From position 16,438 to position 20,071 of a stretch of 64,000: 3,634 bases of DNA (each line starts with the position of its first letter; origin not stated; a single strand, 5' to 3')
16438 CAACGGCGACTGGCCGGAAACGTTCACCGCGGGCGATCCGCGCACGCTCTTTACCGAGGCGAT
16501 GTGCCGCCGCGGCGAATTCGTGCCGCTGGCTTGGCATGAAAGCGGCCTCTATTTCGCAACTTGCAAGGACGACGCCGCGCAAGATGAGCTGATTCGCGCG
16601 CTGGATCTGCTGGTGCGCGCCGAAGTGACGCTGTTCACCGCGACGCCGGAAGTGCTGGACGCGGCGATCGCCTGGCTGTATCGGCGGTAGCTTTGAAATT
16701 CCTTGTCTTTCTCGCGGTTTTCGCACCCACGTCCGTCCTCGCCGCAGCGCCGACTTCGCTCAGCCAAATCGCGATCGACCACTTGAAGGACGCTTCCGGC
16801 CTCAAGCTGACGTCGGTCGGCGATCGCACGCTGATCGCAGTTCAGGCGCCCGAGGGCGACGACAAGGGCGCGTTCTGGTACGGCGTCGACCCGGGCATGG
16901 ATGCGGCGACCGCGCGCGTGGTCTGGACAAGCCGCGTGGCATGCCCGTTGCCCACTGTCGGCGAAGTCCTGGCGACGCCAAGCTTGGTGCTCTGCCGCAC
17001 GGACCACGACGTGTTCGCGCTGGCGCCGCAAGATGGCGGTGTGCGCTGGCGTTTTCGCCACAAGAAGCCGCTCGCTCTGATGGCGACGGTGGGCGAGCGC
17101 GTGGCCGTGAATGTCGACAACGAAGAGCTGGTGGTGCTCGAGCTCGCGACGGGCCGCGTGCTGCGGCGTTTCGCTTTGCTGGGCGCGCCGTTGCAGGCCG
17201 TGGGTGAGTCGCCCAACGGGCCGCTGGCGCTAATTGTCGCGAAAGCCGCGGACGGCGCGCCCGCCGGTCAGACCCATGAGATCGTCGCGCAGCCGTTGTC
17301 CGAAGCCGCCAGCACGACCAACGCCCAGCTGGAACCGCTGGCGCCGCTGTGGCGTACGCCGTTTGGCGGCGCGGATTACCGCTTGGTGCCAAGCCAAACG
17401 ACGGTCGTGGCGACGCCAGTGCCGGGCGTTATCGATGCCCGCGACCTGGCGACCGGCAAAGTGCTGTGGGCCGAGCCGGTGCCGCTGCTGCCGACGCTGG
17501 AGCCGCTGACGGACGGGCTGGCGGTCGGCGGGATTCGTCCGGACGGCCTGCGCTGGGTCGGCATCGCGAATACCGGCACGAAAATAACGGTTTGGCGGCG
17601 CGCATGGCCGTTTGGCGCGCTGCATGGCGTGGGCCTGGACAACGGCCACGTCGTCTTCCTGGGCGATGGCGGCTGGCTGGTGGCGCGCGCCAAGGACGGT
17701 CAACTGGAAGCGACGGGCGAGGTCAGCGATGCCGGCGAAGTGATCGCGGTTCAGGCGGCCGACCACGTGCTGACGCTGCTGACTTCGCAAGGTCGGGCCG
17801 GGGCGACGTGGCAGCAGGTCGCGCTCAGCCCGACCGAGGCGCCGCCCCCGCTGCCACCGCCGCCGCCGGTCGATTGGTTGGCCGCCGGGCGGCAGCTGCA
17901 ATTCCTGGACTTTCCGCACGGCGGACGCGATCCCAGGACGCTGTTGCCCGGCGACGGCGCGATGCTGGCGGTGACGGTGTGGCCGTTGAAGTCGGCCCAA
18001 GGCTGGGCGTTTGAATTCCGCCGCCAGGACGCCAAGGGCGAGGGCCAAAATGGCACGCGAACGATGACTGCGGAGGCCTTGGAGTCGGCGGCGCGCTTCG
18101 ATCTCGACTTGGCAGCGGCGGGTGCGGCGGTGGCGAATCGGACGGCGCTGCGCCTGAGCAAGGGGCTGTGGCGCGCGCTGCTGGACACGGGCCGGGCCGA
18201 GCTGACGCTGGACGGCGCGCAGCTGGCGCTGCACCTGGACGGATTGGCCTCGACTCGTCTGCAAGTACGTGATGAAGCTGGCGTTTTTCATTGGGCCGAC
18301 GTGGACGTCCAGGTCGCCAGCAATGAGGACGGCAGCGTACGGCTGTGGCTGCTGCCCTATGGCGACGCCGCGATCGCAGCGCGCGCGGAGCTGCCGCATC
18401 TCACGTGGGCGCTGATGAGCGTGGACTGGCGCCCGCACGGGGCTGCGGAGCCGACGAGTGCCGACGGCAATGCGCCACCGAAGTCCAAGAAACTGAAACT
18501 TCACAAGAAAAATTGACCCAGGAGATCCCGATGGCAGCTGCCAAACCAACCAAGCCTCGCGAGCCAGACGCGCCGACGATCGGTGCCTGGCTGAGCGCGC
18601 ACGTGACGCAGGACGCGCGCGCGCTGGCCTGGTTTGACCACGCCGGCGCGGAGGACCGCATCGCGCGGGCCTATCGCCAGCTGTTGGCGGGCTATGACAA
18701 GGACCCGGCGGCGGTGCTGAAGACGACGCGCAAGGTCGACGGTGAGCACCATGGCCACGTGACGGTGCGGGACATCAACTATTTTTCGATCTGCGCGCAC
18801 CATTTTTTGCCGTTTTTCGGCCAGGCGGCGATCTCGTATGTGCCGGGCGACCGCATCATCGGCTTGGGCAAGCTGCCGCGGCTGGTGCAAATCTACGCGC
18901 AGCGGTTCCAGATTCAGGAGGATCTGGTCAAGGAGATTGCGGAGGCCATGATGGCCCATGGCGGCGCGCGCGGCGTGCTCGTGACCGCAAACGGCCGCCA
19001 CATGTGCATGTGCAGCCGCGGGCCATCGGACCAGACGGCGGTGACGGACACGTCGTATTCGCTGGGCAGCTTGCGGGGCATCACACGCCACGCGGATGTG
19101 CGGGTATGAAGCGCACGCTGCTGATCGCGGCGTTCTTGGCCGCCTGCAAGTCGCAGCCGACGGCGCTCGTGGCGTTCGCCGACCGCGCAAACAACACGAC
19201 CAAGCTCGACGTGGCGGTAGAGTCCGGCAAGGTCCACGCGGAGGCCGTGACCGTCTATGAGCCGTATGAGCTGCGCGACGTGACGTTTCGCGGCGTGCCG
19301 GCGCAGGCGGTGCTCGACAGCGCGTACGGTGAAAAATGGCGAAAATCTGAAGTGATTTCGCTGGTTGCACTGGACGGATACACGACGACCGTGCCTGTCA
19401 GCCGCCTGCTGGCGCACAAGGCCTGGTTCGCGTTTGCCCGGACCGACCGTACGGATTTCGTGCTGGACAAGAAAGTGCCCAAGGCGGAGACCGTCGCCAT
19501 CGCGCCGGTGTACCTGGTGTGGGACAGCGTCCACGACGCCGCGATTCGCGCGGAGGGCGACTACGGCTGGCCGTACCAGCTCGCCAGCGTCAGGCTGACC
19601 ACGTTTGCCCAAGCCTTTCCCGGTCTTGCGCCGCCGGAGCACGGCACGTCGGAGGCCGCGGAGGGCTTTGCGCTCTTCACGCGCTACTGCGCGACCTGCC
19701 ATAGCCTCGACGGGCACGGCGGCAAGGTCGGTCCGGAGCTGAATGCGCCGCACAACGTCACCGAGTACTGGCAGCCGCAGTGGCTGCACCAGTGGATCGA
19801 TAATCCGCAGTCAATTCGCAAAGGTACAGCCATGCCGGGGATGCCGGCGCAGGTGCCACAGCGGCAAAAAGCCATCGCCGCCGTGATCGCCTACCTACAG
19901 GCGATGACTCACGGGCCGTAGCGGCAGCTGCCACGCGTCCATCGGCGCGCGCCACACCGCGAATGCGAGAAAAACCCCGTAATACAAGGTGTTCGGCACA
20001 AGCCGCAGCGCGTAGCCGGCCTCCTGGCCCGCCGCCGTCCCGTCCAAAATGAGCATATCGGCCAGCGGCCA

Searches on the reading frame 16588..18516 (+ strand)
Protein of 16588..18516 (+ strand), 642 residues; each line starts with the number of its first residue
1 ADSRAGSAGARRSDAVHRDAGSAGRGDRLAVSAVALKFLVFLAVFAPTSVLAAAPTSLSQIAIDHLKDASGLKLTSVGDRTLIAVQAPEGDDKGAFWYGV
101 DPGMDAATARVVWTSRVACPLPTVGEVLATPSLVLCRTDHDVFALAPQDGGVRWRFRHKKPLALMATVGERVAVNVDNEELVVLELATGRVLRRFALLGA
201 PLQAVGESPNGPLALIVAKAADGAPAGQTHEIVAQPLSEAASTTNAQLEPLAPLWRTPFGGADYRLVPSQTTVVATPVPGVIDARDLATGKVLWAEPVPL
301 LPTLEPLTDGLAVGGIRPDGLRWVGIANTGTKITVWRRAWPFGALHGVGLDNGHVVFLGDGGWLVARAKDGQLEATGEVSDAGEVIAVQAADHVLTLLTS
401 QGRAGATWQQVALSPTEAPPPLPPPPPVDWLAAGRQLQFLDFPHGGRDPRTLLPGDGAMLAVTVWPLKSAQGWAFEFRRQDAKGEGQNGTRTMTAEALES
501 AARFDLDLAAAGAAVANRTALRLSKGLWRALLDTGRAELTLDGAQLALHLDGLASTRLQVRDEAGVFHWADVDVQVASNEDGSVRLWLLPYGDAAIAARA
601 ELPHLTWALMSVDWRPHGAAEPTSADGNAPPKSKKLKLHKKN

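Call 80: search_protein_families(library=pfam, proteins=[window:16588-18516:+], max_evalue=0.00001)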
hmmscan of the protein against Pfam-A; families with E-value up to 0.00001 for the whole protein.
window:16588-18516:+ (642 aa): 1 family
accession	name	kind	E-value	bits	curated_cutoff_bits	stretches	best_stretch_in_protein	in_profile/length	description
PF13360.13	PQQ_2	-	7.6e-10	39.3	27.6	1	104-295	48-232/233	Outer membrane protein assembly factor BamB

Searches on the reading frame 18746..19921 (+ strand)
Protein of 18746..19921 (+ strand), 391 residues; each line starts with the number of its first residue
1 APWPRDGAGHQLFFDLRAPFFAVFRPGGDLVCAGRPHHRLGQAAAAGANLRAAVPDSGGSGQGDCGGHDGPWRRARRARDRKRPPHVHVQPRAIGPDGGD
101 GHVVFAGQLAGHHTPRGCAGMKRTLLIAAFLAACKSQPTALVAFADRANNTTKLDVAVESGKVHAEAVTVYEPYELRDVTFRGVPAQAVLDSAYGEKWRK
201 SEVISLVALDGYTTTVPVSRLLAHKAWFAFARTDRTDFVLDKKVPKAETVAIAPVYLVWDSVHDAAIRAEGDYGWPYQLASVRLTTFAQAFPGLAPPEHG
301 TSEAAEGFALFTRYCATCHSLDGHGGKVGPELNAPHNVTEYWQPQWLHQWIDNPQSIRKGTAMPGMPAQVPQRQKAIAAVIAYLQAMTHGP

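Call 80: search_protein_families(library=pfam, proteins=[window:18746-19921:+], max_evalue=0.00001)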
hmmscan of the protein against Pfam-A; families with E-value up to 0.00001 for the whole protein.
window:18746-19921:+ (391 aa): 2 families
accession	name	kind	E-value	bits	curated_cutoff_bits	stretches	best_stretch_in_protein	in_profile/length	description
PF13442.11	Cytochrome_CBB3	-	2.5e-09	37.8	27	1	303-384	2-68/68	Cytochrome C oxidase, cbb3-type, subunit III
PF00034.26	Cytochrom_C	-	4.3e-08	34.8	21.3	1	304-387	1-89/90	Cytochrome c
